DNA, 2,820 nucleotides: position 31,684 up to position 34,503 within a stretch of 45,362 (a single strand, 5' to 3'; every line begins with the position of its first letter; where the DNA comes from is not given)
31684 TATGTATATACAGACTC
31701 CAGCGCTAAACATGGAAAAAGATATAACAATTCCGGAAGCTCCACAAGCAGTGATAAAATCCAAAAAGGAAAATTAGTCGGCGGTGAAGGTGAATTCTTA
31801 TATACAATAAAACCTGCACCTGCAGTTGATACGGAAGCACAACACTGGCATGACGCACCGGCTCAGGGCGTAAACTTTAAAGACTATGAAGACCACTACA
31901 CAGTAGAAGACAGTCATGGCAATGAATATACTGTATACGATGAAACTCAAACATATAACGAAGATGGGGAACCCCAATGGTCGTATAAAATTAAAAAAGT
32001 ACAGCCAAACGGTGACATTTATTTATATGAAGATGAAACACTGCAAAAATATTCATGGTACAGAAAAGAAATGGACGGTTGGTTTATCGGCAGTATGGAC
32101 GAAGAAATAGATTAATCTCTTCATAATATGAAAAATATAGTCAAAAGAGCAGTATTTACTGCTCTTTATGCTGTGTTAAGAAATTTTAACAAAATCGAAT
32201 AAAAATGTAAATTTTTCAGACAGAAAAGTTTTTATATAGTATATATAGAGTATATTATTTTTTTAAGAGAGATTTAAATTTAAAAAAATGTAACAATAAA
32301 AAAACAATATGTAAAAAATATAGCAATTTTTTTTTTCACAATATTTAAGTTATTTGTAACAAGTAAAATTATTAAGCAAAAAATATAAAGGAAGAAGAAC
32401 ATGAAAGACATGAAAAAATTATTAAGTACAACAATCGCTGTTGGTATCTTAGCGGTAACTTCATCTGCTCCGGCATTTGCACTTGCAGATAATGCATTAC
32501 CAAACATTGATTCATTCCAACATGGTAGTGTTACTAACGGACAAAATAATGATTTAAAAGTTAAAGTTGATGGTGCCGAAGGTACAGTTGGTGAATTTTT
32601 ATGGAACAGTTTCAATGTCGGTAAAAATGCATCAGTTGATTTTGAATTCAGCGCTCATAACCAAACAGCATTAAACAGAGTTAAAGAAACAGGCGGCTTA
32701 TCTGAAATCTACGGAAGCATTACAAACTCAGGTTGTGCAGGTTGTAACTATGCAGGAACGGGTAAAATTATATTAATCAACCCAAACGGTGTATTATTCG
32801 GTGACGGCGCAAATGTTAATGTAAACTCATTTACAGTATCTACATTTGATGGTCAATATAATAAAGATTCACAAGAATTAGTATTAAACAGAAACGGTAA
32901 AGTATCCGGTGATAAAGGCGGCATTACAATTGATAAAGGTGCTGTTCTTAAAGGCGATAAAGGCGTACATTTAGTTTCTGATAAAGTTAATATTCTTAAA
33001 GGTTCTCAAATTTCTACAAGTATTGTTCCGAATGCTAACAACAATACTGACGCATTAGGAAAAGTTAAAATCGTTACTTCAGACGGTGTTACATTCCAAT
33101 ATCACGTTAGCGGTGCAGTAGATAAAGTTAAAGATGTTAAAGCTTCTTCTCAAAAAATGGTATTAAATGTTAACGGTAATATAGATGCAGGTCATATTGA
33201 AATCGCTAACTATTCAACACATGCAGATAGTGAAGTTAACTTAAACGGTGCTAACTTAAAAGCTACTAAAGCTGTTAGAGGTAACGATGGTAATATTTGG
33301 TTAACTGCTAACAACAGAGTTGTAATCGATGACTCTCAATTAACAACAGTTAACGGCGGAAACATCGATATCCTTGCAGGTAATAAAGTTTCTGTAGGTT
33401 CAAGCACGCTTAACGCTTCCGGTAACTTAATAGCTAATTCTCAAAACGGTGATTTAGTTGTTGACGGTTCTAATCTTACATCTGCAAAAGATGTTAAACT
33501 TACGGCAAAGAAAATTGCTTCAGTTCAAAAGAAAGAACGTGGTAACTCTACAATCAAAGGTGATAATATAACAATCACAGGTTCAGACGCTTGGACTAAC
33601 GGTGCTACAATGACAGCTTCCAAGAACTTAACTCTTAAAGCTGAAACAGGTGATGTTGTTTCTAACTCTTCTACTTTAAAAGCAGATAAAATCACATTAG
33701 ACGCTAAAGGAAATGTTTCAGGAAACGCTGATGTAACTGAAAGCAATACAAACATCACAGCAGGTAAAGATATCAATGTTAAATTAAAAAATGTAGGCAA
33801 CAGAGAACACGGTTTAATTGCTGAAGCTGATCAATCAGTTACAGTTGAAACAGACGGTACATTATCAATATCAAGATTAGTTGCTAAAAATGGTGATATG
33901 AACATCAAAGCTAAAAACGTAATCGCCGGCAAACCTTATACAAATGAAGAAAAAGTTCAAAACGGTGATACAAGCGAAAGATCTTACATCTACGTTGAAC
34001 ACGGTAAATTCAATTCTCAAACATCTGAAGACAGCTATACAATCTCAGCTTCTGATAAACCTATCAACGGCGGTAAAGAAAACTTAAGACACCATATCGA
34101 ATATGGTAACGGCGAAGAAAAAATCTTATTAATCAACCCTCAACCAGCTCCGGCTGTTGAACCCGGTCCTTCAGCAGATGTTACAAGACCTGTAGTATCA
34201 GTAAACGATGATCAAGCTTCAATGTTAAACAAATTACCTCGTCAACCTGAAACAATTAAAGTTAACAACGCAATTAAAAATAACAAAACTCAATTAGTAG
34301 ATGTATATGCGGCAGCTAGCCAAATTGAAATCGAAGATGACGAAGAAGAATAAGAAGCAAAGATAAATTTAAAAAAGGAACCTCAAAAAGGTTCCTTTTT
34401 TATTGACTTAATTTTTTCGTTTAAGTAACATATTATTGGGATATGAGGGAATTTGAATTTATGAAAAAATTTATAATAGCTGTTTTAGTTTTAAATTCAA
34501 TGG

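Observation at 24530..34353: Two-partner-secretion locus with one TpsB divergent from three tandem, unusually short TpsA paralogs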

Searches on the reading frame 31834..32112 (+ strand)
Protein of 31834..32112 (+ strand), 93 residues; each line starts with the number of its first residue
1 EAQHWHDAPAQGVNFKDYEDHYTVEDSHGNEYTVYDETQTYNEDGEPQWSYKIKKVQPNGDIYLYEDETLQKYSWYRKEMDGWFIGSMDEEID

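Call 57: find_homologous_proteins(query=window:31834-32112:+, max_evalue=0.001)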
Query seq(93 aa): no candidate shares three 5-residue words with the query. No homologue found.

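Call 68: search_protein_representatives(protein=window:31834-32112:+)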
Query: 93 residues. Proteins with E-value up to 0.001 (for the whole library): 6; up to 1e-10: 3; up to 1e-30: 0. The best 6 are listed.
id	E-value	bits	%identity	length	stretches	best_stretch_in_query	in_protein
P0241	1.1e-15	74.0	32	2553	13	17-50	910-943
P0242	2.0e-14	70.0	-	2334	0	-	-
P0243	6.6e-14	68.3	34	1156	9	17-51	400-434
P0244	3.2e-09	53.3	32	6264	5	21-64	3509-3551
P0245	4.9e-06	43.1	42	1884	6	10-38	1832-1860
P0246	8.9e-05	39.0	31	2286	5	14-52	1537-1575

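Call 69: search_protein_families(library=pfam, proteins=[P0241, P0243, P0245], max_evalue=0.001)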
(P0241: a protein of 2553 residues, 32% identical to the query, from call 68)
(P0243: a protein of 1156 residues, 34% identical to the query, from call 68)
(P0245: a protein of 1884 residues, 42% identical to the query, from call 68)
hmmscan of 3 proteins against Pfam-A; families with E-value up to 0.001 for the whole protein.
P0241 (2553 aa): 7 families
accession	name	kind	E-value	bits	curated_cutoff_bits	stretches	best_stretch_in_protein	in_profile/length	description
PF23237.1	HYR_4C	-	3.7e-85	280.6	27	4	2188-2252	2-65/73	HYR-like domain with 4 cysteines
PF19077.6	Big_13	-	2.4e-24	86.2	27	0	1966-2002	64-100/102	Bacterial Ig-like domain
PF18911.6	PKD_4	-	4.8e-20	71.9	27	0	638-665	58-85/85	PKD domain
PF16403.11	Bact_surface_Ig-like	-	7.1e-14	52.1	27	0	613-665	24-71/71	Bacterial surface protein, Ig-like domain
PF18962.6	Por_Secre_tail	-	1.3e-09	38.6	27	1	2473-2545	1-71/75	Secretion system C-terminal sorting domain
PF00801.26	PKD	-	5.7e-05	23.5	23.5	0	1974-1998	54-78/80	PKD domain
PF09649.15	CHZ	-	0.00088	19.1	23.3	0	1418-1431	5-18/34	Histone chaperone domain CHZ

P0243 (1156 aa): 12 families
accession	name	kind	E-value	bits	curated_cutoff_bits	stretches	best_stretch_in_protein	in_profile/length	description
PF23237.1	HYR_4C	-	8e-66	218.6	27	11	257-334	5-73/73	HYR-like domain with 4 cysteines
PF16403.11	Bact_surface_Ig-like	-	1.9e-25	89.1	27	0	281-333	24-70/71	Bacterial surface protein, Ig-like domain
PF18911.6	PKD_4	-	6.2e-19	68.3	27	0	307-334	58-85/85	PKD domain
PF19077.6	Big_13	-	2e-17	64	27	0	307-334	73-100/102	Bacterial Ig-like domain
PF15418.12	DUF4625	-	1.4e-11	45.3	27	0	307-330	104-127/131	Domain of unknown function (DUF4625)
PF00801.26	PKD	-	2.7e-11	43.7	23.5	0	306-331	54-79/80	PKD domain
PF12245.14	Big_3_2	-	6.1e-10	39.8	23.3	0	300-333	84-119/122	Bacterial Ig-like domain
PF17689.8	Arabino_trans_N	-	1.1e-09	39.1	25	0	243-276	14-47/156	Arabinosyltransferase concanavalin like domain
PF02494.22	HYR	-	1.1e-09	38.9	21.7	2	22-78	29-81/81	HYR domain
PF15789.10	Hyr1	-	8.5e-09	35.2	27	0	1119-1135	21-37/41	Hyphally regulated cell wall GPI-anchored protein 1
PF13750.12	Big_3_3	-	8.5e-06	26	27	0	398-434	14-50/157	Bacterial Ig-like domain (group 3)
PF12266.13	DUF3613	-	1.2e-05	25.6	25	0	307-333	13-39/66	Protein of unknown function (DUF3613)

P0245 (1884 aa): 25 families
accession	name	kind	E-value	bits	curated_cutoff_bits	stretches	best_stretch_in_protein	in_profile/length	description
PF02369.22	Big_1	-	4.4e-284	918.2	34.9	17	1406-1487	10-92/93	Bacterial Ig-like domain (group 1)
PF09134.16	Invasin_D3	-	2.3e-174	567.2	33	18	1709-1794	10-96/98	Invasin, domain 3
PF10670.15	DUF4198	-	1.4e-49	169.5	34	0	1526-1565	155-196/209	Domain of unknown function (DUF4198)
PF13620.12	CarboxypepD_reg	-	1.4e-38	131.5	32.3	0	1723-1784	2-58/82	Carboxypeptidase regulatory-like domain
PF01835.25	MG2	-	2.3e-35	121.3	32.8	0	1319-1361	23-66/96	MG2 domain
PF13115.11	YtkA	-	3.6e-32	111.3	25.9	0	1311-1354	20-66/85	YtkA-like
PF20598.4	DUF6795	-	4.8e-32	110.8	27.4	0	1527-1568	8-49/103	Domain of unknown function (DUF6795)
PF17789.7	MG4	-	1.6e-31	108.8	24.7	0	1419-1473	20-72/95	Macroglobulin domain MG4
PF06486.16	DUF1093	-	1.1e-26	93.7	26.3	0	1111-1149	17-55/81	Protein of unknown function (DUF1093)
PF12245.14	Big_3_2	-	1.6e-26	93.3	23.3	0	473-535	48-116/122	Bacterial Ig-like domain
PF16403.11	Bact_surface_Ig-like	-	6.6e-26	90.6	27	0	1023-1041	48-66/71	Bacterial surface protein, Ig-like domain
PF19813.4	DUF6296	-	4.3e-25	88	27.2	0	1329-1377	6-56/78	Family of unknown function (DUF6296)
PF00630.25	Filamin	-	6e-23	81.9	26.9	0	1521-1582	27-86/93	Filamin/ABP280 repeat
PF24107.1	DUF7382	-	6.1e-20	71.3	27.4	0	498-544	19-64/65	Domain of unknown function (DUF7382)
PF15418.12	DUF4625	-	9.1e-18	65.2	27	0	1125-1143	107-125/131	Domain of unknown function (DUF4625)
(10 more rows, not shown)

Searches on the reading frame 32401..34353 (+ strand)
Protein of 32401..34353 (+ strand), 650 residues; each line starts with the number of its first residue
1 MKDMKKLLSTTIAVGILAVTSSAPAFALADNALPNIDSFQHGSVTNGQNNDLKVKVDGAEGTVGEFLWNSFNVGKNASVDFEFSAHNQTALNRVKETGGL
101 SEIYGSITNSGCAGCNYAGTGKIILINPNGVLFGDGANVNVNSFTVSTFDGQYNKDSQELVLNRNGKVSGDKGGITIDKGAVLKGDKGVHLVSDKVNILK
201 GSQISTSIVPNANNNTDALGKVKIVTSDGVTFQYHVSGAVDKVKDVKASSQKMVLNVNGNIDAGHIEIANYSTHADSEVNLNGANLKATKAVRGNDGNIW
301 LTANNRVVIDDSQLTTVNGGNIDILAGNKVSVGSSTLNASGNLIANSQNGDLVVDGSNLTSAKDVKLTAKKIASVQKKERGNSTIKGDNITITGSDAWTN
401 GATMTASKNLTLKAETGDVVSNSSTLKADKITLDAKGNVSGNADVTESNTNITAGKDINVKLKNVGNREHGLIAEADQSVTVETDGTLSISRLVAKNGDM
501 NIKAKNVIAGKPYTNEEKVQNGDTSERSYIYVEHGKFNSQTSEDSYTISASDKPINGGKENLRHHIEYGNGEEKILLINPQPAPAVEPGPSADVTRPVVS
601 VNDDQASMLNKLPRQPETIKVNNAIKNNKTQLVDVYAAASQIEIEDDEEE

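Call 5: search_protein_families(library=pfam, proteins=[window:32401-34353:+], max_evalue=0.01)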
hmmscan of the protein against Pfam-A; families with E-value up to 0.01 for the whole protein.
window:32401-34353:+ (650 aa): 1 family
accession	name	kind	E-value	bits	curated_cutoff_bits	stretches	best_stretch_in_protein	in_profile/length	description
PF05860.19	TPS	-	2.8e-11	44.2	33.5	1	49-296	22-247/252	TPS secretion domain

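Call 6: search_protein_families(library=ncbifam, proteins=[window:32401-34353:+], max_evalue=0.01)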
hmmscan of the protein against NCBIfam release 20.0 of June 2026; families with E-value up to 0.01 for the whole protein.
window:32401-34353:+ (650 aa): 1 family
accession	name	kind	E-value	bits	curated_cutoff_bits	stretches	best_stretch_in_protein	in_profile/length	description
TIGR01901.1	adhes_NPXG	domain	5.8e-15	55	29.1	1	68-149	4-76/79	filamentous hemagglutinin N-terminal domain-containing protein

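Call 43: predict_structure(alignment_id=A3)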
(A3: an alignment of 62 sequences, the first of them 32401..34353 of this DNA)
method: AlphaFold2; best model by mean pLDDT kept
length: 650 residues; sequences in the alignment: 62
mean_pLDDT: 86.7   pTM: 0.83
mean pLDDT of the five models: 86.7, 86.6, 86.4, 85.4, 84.4
residues with pLDDT >= 90: 479; 70-90: 67; 50-70: 22; < 50: 82
segments of 3 or more residues with pLDDT < 50: 1-25, 590-602, 611-650
pLDDT, mean of each block of 10 residues (from residue 1): 30 34 59 97 92 93 96 97 91 95 96 64 95 96 96 95 88 87 96 97 94 83 97 89 94 96 98 97 98 93 98 98 98 98 98 98 99 89 95 98 98 98 98 99 98 99 98 98 98 98 97 91 87 97 92 91 92 91 68 41 49 39 38 41 39
secondary structure, 60 per line:
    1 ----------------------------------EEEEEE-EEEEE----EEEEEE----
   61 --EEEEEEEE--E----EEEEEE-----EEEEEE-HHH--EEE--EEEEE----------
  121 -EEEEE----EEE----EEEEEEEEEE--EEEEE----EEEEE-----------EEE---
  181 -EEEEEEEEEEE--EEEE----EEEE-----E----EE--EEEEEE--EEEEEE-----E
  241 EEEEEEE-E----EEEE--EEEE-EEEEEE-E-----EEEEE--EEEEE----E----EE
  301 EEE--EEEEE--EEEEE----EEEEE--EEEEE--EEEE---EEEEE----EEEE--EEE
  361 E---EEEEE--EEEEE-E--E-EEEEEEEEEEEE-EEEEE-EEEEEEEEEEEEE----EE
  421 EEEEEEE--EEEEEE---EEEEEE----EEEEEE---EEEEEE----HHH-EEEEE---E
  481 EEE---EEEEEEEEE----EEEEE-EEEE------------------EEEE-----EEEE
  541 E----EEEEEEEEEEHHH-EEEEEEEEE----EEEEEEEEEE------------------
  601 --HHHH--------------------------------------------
elements in order: E35-40 E42-46 E51-56 E63-70 E78-83 E89-94 E101-103 E106-110 E122-126 E131-133 E138-147 E150-154 E159-163 E175-177 E182-192 E195-198 E203-206 E221-226 E229-234 E240-247 E254-257 E260-263 E265-270 E278-282 E285-289 E299-303 E306-310 E313-317 E322-326 E329-333 E336-339 E343-347 E352-355 E358-361 E365-369 E372-376 E383-394 E396-400 E402-414 E419-427 E430-435 E439-444 E449-454 E458-463 E472-476 E480-483 E487-495 E500-504 E506-509 E528-531 E537-541 E546-555 E560-568 E573-582 H603-606

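Call 45: fold_search(model_id=the predicted structure, library=pdb)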
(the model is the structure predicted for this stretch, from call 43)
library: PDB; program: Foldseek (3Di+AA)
matches with E <= 10: 165; with E <= 0.001: 10
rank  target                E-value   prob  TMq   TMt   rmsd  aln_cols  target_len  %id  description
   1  8cpk_A                1.4e-09  1.00  0.29  0.47  13.0       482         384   20  Crystal structure of EtpA secretion domain from Enterotoxigenic Escherichia coli (released 2024-01-10)
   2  8cpk_B                9.6e-09  1.00  0.29  0.46  14.7       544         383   18  Crystal structure of EtpA secretion domain from Enterotoxigenic Escherichia coli (released 2024-01-10)
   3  4rt6_A                1.4e-08  1.00  0.32  0.26  15.2       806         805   15  Structure of a complex between hemopexin and hemopexin binding protein (released 2016-05-18)
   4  8vbb_A                1.9e-08  1.00  0.31  0.20  17.8       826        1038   16  The secreted adhesin EtpA of Enterotoxigenic Escherichia coli in complex with the mouse mAb 1G05 (released 2024-09-04)
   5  4rm6                  3.2e-08  1.00  0.31  0.26  14.6       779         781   15  Crystal structure of Hemopexin Binding Protein (released 2016-05-18)
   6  2odl                  8.3e-08  1.00  0.27  0.45  14.5       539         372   17  Crystal structure of the HMW1 secretion domain from Haemophilus influenzae (released 2007-08-21)
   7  4i84_A                6.3e-07  1.00  0.31  0.62   9.2       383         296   22  The crystal structure of the Haemophilus influenzae HxuA secretion domain involved in the two-partner secretion pathwa (released 2013-11-13)
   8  4i84_B                1.2e-05  1.00  0.33  0.72   5.7       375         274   21  The crystal structure of the Haemophilus influenzae HxuA secretion domain involved in the two-partner secretion pathwa (released 2013-11-13)
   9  1rwr                  1.4e-04  1.00  0.32  0.64   6.5       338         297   16  Crystal structure of filamentous hemagglutinin secretion domain (released 2004-04-13)
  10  6pzl                  4.1e-04  1.00  0.27  0.71   3.7       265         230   15  P. mirabilis hemolysin A mutant - Q125A (released 2020-08-05)
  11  4w8r                  1.3e-03  1.00  0.27  0.69   3.9       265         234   15  Crystal structure of hemolysin A Y134F from P. mirabilis at 1.5 Angstroms resolution (released 2015-10-07)
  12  4w8s                  1.8e-03  1.00  0.27  0.69   3.9       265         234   14  Crystal structure of truncated hemolysin A Q125S/Y134S from P. mirabilis at 1.5 Angstroms resolution (released 2015-10-07)
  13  5kf3                  2.4e-03  1.00  0.28  0.71   3.9       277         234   14  Truncated hemolysin A from P. mirabilis Y134A at 2.2 Angstroms resolution (released 2017-03-22)
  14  6q0p                  3.0e-03  1.00  0.28  0.71   4.0       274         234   14  P. mirabilis hemolysin A mutant - Y134S (released 2020-08-05)
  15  5kdk                  3.8e-03  1.00  0.27  0.67   4.3       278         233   14  Truncated hemolysin A from P. mirabilis at 2.0 Angstroms resolution crystallized in a high salt condition (released 2017-06-14)
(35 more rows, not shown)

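Call 46: search_solved_structures(query=A3, max_evalue=0.01)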
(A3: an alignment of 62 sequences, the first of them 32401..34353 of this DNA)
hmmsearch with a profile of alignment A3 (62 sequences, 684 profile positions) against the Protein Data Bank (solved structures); distinct sequences matched with E-value up to 0.01: 5.
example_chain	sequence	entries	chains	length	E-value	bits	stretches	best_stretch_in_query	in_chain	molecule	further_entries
8vba_A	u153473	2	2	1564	1.6e-14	56.7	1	8-172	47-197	EtpA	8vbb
8cpk_A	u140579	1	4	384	4.9e-14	55.1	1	41-190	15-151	EtpA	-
4i84_A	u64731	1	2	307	7.2e-14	54.6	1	40-346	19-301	Heme/hemopexin-binding protein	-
4rm6_A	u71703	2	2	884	1.2e-08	37.3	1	40-451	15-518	Heme/hemopexin-binding protein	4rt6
2odl_A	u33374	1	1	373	1.9e-08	36.7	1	63-193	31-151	Adhesin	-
